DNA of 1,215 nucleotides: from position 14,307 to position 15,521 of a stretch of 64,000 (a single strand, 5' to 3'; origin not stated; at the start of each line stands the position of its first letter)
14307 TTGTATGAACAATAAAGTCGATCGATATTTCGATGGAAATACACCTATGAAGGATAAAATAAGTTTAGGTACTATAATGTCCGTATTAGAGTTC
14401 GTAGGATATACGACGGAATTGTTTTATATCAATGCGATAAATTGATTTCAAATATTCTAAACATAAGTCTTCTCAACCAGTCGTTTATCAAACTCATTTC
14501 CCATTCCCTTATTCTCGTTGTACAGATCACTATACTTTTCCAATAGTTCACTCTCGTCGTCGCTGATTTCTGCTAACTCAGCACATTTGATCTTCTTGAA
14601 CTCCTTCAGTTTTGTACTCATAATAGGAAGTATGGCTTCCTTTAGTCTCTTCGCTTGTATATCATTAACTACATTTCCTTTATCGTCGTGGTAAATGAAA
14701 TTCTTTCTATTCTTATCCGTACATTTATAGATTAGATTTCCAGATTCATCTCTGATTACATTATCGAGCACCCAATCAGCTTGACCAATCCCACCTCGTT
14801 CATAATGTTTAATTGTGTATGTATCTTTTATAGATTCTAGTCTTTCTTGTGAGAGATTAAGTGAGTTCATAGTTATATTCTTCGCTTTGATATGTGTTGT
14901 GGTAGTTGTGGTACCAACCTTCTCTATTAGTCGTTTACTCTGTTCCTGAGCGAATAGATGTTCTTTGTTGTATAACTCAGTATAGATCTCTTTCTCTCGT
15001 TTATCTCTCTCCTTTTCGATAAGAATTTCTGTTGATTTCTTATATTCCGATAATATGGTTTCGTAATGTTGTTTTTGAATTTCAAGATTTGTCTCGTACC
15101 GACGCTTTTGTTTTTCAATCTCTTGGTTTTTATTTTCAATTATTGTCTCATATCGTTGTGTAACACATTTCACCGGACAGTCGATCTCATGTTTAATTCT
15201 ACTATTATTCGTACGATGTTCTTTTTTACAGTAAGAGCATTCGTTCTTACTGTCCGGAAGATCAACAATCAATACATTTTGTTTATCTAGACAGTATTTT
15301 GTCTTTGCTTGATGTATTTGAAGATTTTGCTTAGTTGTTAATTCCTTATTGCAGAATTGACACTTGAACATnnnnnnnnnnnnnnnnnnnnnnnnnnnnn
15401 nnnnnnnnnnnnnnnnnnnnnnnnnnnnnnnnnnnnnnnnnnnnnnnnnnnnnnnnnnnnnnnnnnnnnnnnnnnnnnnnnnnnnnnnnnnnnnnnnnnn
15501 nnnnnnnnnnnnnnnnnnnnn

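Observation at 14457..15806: Duplicated cassette: paralogous zinc-finger gene plus a conserved upstream element full of nested inverted repeats (copy A)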

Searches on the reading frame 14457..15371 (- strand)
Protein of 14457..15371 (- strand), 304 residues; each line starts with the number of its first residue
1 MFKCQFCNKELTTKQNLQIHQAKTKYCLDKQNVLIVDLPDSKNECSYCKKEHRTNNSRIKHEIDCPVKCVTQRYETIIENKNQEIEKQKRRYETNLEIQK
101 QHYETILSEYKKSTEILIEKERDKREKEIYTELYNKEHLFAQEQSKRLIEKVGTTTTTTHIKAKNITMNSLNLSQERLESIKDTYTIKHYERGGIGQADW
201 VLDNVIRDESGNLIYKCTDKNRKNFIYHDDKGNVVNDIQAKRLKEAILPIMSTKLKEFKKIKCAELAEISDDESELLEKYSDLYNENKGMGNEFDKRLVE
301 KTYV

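Call 11: search_protein_families(library=pfam, proteins=[window:14457-15371:-], max_evalue=0.01)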
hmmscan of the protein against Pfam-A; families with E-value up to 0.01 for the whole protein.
window:14457-15371:- (304 aa): 2 families
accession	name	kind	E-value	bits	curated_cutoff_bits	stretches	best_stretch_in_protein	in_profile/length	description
PF13894.12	zf-C2H2_4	-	0.0015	19.5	27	0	2-22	1-21/24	C2H2-type zinc finger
PF00096.32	zf-C2H2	-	0.0065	17.3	25.2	1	2-22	1-21/23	Zinc finger, C2H2 type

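Call 16: find_homologous_proteins(query=window:14457-15371:-)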
Query window:14457-15371:- (304 aa): 35 proteins with E <= 0.001 among 1060 candidates.
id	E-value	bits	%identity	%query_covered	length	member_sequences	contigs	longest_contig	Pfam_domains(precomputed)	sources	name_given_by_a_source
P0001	3.4e-194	662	100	100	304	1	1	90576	-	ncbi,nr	ncbi:MAG: hypothetical protein PHG66_00820 [Candidatus Colwellbacteria bacterium]|nr:hypothetical pr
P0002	5.0e-110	385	64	100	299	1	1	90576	-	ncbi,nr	ncbi:MAG: hypothetical protein PHG66_01150 [Candidatus Colwellbacteria bacterium]|nr:hypothetical pr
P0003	3.5e-107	376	62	100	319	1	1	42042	-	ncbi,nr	ncbi:MAG: hypothetical protein PHG66_04815 [Candidatus Colwellbacteria bacterium]|nr:hypothetical pr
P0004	8.2e-107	375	63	100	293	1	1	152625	-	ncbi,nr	ncbi:MAG: hypothetical protein PHG66_00315 [Candidatus Colwellbacteria bacterium]|nr:hypothetical pr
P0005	6.1e-106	372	61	100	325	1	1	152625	PF13894.13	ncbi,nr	ncbi:MAG: hypothetical protein PHG66_00120 [Candidatus Colwellbacteria bacterium]|nr:hypothetical pr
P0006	2.4e-105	370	60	100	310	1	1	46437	-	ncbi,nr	ncbi:MAG: hypothetical protein PHG66_04325 [Candidatus Colwellbacteria bacterium]|nr:hypothetical pr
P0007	9.4e-105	368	62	100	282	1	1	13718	-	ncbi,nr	ncbi:MAG: hypothetical protein PHG66_06390 [Candidatus Colwellbacteria bacterium]|nr:hypothetical pr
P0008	5.1e-96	339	65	89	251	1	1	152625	-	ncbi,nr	ncbi:MAG: hypothetical protein PHG66_00415 [Candidatus Colwellbacteria bacterium]|nr:hypothetical pr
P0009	5.7e-96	339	57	99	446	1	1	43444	-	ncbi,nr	ncbi:MAG: hypothetical protein PHG66_04565 [Candidatus Colwellbacteria bacterium]|nr:hypothetical pr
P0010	2.4e-95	337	66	85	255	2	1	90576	-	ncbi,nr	ncbi:MAG: hypothetical protein PHG66_00965 [Candidatus Colwellbacteria bacterium]|nr:hypothetical pr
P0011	3.5e-93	330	57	100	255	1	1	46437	-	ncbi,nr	ncbi:MAG: hypothetical protein PHG66_04410 [Candidatus Colwellbacteria bacterium]|nr:hypothetical pr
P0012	5.2e-93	330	54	100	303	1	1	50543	PF13894.13,PF00096.33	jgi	-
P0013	2.2e-91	324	52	100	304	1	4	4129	-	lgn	-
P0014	2.8e-89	317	55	100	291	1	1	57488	-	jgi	-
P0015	3.6e-89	317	56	100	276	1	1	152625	-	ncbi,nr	ncbi:MAG: hypothetical protein PHG66_00635 [Candidatus Colwellbacteria bacterium]|nr:hypothetical pr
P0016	2.4e-88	314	55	100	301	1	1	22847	PF12171.15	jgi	-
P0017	3.0e-87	311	54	100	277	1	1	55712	-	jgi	-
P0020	1.3e-83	299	53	99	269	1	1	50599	PF13894.13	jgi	-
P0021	8.8e-82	293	50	100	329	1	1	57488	-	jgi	-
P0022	4.6e-81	290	51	100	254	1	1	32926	-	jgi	-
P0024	1.5e-79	285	50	100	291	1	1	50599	-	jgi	-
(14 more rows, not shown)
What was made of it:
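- On Simple recent segmental duplication: At least 13 paralogs in the same MAG (call 16).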

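Call 18: find_encoding_contigs(protein=P0010, flank=3000, max_places=2)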
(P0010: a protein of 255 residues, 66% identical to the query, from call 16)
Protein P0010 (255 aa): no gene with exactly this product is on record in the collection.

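Call 20: find_encoding_contigs(protein=P0002, flank=4000, max_places=2)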
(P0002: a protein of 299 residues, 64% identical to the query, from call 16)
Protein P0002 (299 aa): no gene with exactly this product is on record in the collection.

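Call 21: find_encoding_contigs(protein=P0003, flank=4000, max_places=2)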
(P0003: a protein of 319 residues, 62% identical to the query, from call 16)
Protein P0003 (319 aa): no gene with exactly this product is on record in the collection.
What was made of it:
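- Tried and rejected: The other paralogs of the same MAG could not be fetched (calls 18, 20, 21).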

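Call 23: find_related_loci(query=A2, collection=genome_contigs, flank=4000)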
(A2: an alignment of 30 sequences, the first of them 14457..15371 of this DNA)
Query A2 (304 aa) in genome_contigs; peptide patterns used: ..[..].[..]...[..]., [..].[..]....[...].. (x = any residue, [..] = any of these).
212 stretches matched a pattern, but none encodes a relative of the query by tblastn (E <= 1e-3).
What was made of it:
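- Tried and rejected: The GTDB genome scan found no relative, so the source MAG is not in that collection (call 23).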

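Call 24: find_related_loci(query=A2, collection=viral_contigs, flank=4000)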
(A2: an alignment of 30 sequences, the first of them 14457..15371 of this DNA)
Query A2 (304 aa) in viral_contigs; peptide patterns used: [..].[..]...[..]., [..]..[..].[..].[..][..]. (x = any residue, [..] = any of these).
83 stretches matched a pattern; 19 encode a relative of the query (tblastn E <= 1e-3); 19 distinct loci.
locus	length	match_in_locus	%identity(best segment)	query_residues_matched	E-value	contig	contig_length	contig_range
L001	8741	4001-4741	32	1-248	2e-26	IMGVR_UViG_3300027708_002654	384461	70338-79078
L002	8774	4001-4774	28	2-248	1e-19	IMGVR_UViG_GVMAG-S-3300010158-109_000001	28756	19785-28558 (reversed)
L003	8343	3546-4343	31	4-248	1e-18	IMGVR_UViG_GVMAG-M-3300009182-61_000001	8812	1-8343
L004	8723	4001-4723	28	2-248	1e-18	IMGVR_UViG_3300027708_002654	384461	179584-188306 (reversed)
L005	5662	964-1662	28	4-248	3e-18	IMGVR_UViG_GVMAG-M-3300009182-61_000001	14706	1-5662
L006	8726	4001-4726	29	4-248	6e-18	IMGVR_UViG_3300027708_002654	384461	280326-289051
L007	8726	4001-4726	29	4-248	6e-18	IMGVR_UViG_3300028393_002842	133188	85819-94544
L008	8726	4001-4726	29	4-248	6e-18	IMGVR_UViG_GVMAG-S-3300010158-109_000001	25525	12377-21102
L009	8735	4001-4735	28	1-248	1e-17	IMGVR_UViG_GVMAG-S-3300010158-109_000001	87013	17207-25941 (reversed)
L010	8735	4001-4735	28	1-248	1e-17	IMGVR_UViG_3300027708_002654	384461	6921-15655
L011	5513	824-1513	27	2-248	9e-16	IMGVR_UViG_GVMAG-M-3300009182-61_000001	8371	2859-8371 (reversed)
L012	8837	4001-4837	25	2-248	1e-14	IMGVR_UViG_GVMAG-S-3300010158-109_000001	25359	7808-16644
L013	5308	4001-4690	30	4-249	3e-13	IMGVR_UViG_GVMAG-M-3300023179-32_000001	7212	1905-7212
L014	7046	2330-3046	24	1-248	1e-12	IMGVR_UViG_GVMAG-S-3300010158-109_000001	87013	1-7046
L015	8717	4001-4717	24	1-248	1e-12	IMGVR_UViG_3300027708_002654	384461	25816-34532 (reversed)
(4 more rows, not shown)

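Call 25: find_related_loci(query=A2, collection=metagenome_contigs, flank=3000)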
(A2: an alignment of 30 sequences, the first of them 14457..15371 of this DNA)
Query A2 (304 aa) in metagenome_contigs; peptide patterns used: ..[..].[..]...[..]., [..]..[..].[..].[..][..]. (x = any residue, [..] = any of these).
124 stretches matched a pattern; 52 encode a relative of the query (tblastn E <= 1e-3); 52 distinct loci.
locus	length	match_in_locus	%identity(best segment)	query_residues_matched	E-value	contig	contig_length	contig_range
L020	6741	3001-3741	32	1-248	4e-26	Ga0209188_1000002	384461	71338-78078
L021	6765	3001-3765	27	4-248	2e-21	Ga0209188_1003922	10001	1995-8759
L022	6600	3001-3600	29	4-248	3e-19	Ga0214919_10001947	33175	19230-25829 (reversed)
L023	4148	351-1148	31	4-248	2e-18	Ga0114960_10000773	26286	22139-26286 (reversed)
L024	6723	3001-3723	28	2-248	2e-18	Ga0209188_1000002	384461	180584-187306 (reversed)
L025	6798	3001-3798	31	4-248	2e-18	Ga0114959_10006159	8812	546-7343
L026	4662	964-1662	28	4-248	5e-18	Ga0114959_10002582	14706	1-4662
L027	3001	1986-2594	28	2-247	1e-17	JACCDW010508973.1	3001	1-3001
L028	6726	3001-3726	29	4-248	1e-17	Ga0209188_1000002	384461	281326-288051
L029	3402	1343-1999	30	2-248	1e-17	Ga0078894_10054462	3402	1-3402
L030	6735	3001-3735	28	1-248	2e-17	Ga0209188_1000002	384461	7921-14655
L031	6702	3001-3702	28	2-248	3e-17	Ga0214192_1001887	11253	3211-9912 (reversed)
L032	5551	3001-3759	28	1-248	3e-17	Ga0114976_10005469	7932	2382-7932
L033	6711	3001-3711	30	2-248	2e-17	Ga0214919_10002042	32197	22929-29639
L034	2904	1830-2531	28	2-248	2e-17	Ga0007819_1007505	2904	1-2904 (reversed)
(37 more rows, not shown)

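Call 26: find_encoding_contigs(protein=P0012, flank=5000, max_places=2)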
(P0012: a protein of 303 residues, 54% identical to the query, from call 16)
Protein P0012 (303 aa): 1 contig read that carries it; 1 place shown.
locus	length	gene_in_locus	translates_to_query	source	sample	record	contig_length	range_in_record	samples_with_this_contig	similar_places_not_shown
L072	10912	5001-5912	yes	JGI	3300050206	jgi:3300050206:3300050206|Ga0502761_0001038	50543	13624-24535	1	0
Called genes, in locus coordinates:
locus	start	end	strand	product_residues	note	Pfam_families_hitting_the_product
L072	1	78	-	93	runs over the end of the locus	-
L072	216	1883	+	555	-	PF00186:DHFR_1, PF00303:Thymidylat_synt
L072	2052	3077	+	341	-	-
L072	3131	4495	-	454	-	-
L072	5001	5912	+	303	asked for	PF00096:zf-C2H2 (faint), PF13894:zf-C2H2_4 (faint)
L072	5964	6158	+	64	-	-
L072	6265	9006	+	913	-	-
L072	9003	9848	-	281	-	PF02086:MethyltransfD12 (faint)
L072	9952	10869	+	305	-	-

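Call 27: find_encoding_contigs(protein=P0014, flank=5000, max_places=2)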
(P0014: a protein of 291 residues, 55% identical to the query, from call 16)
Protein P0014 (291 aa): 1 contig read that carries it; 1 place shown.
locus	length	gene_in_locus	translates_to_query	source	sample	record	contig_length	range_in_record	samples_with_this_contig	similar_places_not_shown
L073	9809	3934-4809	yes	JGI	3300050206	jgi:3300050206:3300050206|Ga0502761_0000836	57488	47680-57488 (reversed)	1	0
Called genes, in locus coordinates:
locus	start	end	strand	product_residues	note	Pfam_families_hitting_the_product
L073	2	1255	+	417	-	?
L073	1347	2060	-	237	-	PF01027:Bax1-I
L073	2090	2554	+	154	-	-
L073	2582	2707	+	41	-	-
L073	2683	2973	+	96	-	-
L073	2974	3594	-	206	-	-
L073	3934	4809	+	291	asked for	-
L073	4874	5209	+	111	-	-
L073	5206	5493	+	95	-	-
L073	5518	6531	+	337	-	-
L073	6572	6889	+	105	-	-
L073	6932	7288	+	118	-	-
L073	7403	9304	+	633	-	PF05203:Hom_end_hint, PF14528:LAGLIDADG_3 (faint)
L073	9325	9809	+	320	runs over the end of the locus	-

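Call 28: find_encoding_contigs(protein=P0020, flank=5000, max_places=2)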
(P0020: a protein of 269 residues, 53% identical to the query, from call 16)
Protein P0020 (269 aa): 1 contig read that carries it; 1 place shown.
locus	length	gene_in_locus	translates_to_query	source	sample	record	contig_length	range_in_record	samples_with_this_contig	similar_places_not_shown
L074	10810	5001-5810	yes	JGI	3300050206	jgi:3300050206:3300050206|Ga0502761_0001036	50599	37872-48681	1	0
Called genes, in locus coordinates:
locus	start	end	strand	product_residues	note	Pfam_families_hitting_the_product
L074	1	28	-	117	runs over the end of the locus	PF19058:DUF5754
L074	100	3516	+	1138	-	PF05050:Methyltransf_21, PF00852:Glyco_transf_10, PF01755:Glyco_transf_25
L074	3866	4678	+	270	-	-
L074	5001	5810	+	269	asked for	PF13894:zf-C2H2_4 (faint)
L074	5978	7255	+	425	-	PF00069:Pkinase, PF07714:PK_Tyr_Ser-Thr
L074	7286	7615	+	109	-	-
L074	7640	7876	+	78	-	-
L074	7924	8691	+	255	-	-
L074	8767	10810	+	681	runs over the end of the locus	PF13692:Glyco_trans_1_4 (weak), PF00534:Glycos_transf_1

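Call 30: find_encoding_contigs(protein=P0017, flank=3000, max_places=2)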
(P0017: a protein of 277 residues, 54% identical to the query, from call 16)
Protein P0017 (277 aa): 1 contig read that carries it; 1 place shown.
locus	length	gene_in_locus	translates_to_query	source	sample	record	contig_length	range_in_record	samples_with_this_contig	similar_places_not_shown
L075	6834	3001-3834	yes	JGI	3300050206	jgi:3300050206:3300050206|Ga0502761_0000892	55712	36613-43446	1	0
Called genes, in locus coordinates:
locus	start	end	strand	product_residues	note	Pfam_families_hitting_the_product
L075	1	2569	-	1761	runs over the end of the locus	PF03104:DNA_pol_B_exo1, PF00136:DNA_pol_B, PF14890:Intein_splicing (weak), PF00136:DNA_pol_B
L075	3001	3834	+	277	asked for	-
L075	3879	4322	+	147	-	PF00085:Thioredoxin (weak)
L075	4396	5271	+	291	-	PF00705:PCNA_N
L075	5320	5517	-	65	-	-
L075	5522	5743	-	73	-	-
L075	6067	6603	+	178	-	PF00085:Thioredoxin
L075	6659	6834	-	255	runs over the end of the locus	-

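Call 31: find_encoding_contigs(protein=P0016, flank=3000, max_places=2)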
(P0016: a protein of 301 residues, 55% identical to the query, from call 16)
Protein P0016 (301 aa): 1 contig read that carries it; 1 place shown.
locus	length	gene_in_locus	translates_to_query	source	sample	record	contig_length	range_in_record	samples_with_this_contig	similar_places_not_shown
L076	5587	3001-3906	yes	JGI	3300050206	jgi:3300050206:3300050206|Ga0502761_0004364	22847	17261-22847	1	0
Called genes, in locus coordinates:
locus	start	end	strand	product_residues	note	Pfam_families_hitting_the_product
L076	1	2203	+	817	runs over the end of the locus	PF13476:AAA_23, PF13555:AAA_29 (weak)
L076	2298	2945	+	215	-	PF02201:SWIB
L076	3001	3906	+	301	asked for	PF12171:zf-C2H2_jaz (faint)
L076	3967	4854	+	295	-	-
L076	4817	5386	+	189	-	-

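Call 32: find_encoding_contigs(protein=P0022, flank=3000, max_places=2)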
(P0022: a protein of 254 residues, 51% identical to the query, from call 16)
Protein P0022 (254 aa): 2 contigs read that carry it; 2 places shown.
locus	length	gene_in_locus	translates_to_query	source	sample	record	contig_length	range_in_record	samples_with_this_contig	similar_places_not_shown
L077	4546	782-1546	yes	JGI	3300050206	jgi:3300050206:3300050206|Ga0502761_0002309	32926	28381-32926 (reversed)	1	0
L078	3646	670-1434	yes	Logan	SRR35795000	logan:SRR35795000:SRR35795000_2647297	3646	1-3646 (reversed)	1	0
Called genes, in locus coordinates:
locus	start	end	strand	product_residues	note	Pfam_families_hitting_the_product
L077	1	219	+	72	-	?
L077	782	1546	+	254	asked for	-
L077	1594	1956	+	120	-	-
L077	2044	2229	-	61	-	-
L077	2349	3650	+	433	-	-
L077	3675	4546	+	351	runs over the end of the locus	PF01755:Glyco_transf_25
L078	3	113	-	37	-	?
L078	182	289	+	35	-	-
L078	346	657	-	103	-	-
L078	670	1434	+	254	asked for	-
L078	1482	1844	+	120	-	-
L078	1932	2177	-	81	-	-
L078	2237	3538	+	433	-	-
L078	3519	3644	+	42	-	?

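Call 33: find_encoding_contigs(protein=P0021, flank=3000, max_places=2)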
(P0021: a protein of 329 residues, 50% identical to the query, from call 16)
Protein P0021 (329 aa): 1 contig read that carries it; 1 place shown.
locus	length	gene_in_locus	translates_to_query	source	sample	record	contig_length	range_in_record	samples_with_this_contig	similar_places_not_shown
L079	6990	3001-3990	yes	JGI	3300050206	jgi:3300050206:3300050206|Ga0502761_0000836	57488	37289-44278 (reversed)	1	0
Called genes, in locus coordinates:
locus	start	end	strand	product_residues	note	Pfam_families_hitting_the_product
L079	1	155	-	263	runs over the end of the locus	PF01755:Glyco_transf_25 (faint)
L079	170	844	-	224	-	-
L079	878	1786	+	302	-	-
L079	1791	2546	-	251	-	PF04488:Gly_transf_sug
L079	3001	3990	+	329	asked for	-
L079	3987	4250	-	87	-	PF19114:EsV_1_7_cys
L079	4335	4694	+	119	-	-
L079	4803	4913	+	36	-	-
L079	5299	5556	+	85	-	-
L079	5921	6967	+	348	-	-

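Call 34: find_encoding_contigs(protein=P0024, flank=3000, max_places=2)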
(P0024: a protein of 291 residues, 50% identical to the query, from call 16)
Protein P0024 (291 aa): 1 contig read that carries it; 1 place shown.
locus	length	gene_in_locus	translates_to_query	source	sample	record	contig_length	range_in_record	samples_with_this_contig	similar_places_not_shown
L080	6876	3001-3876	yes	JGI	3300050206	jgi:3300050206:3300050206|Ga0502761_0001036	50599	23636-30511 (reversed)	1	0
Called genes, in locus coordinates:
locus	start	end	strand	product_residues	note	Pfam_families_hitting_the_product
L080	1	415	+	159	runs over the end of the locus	-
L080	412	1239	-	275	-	-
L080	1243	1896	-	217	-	-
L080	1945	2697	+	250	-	-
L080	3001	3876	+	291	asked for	-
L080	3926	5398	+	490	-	PF01391:Collagen (weak)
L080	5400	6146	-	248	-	PF05711:TylF, PF13578:Methyltransf_24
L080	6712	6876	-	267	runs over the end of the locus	PF09612:HtrL_YibB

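Call 52: predict_structure(alignment_id=A2)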
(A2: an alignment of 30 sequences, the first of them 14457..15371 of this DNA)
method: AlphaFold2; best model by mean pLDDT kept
length: 304 residues; sequences in the alignment: 30
mean_pLDDT: 71.8   pTM: 0.33
mean pLDDT of the five models: 71.8, 71.2, 69.5, 69.2, 66.4
residues with pLDDT >= 90: 88; 70-90: 68; 50-70: 94; < 50: 54
segments of 3 or more residues with pLDDT < 50: 155-170, 178-185, 187-203, 301-304
pLDDT, mean of each block of 10 residues (from residue 1): 85 87 81 56 84 88 90 94 98 97 96 95 95 95 82 48 45 50 46 38 54 65 72 75 68 64 55 53 56 52 43
secondary structure, 60 per line:
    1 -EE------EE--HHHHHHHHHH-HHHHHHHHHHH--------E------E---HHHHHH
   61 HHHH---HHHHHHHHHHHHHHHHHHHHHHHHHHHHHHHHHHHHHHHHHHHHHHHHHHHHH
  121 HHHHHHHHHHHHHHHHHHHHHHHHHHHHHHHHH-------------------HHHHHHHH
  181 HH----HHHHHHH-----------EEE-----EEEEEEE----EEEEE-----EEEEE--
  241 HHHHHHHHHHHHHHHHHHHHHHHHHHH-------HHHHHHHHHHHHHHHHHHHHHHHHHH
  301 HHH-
elements in order: H14-23 H25-35 H55-64 H68-153 H173-182 H187-193 E205-207 E213-219 E224-228 E234-238 H241-267 H275-303
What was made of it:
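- The protein is predicted to have two zinc fingers plus an ~85-residue coiled coil, which suggests a dimer (calls 11, 52).
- Tried and rejected: Whole-protein AF2: the C-terminal domain was poorly modelled (call 52).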

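Call 53: search_solved_structures(query=A2, max_evalue=1)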
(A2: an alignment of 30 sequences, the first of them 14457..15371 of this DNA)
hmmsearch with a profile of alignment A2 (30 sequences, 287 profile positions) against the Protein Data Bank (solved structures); distinct sequences matched with E-value up to 1: 32.
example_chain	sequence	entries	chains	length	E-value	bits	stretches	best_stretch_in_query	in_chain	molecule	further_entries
2i13_A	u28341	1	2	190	0.00045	22.8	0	3-23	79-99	Aart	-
8cuc_E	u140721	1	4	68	0.0059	19.2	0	2-21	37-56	Sal-like protein 4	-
7y3i_A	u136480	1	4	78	0.0063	19.1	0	2-21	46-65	Sal-like protein 4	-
7y3k_A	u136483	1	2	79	0.0066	19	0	2-21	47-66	Sal-like protein 4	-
8u17_C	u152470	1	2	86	0.0083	18.7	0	2-23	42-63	Sal-like protein 4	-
7y3l_A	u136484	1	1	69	0.01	18.4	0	2-21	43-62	Sal-like protein 3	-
8a4i_I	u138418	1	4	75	0.013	18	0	2-21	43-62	Sal-like protein 4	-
7y3m_B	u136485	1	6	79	0.016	17.7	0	2-23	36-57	Sal-like protein 4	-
8u15_C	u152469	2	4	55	0.017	17.7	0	2-22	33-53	Sal-like protein 4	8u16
7znf_A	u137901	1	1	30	0.066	15.7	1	2-25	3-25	ZINC FINGER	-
2kmk_A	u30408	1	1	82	0.094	15.2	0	3-23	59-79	Zinc finger protein Gfi-1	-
6e93_A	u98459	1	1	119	0.17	14.4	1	3-63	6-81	Zinc finger and BTB domain-containing protein 38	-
2d9h_A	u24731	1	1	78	0.19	14.2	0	2-64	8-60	Zinc finger protein 692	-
2eof_A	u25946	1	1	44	0.2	14.2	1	3-23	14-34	Zinc finger protein 268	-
2ytf_A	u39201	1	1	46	0.2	14.1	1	2-23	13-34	Zinc finger protein 268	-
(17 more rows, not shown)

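Call 54: search_protein_families(library=phrogs, proteins=[window:14457-15371:-], max_evalue=0.1)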
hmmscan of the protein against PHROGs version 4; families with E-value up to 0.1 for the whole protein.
window:14457-15371:- (304 aa): 2 families
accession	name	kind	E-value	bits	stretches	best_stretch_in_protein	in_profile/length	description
phrog_37971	-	unknown function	0.0078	17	1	186-250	15-74/128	-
phrog_12396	-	unknown function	0.057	14.2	1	217-277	92-152/213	-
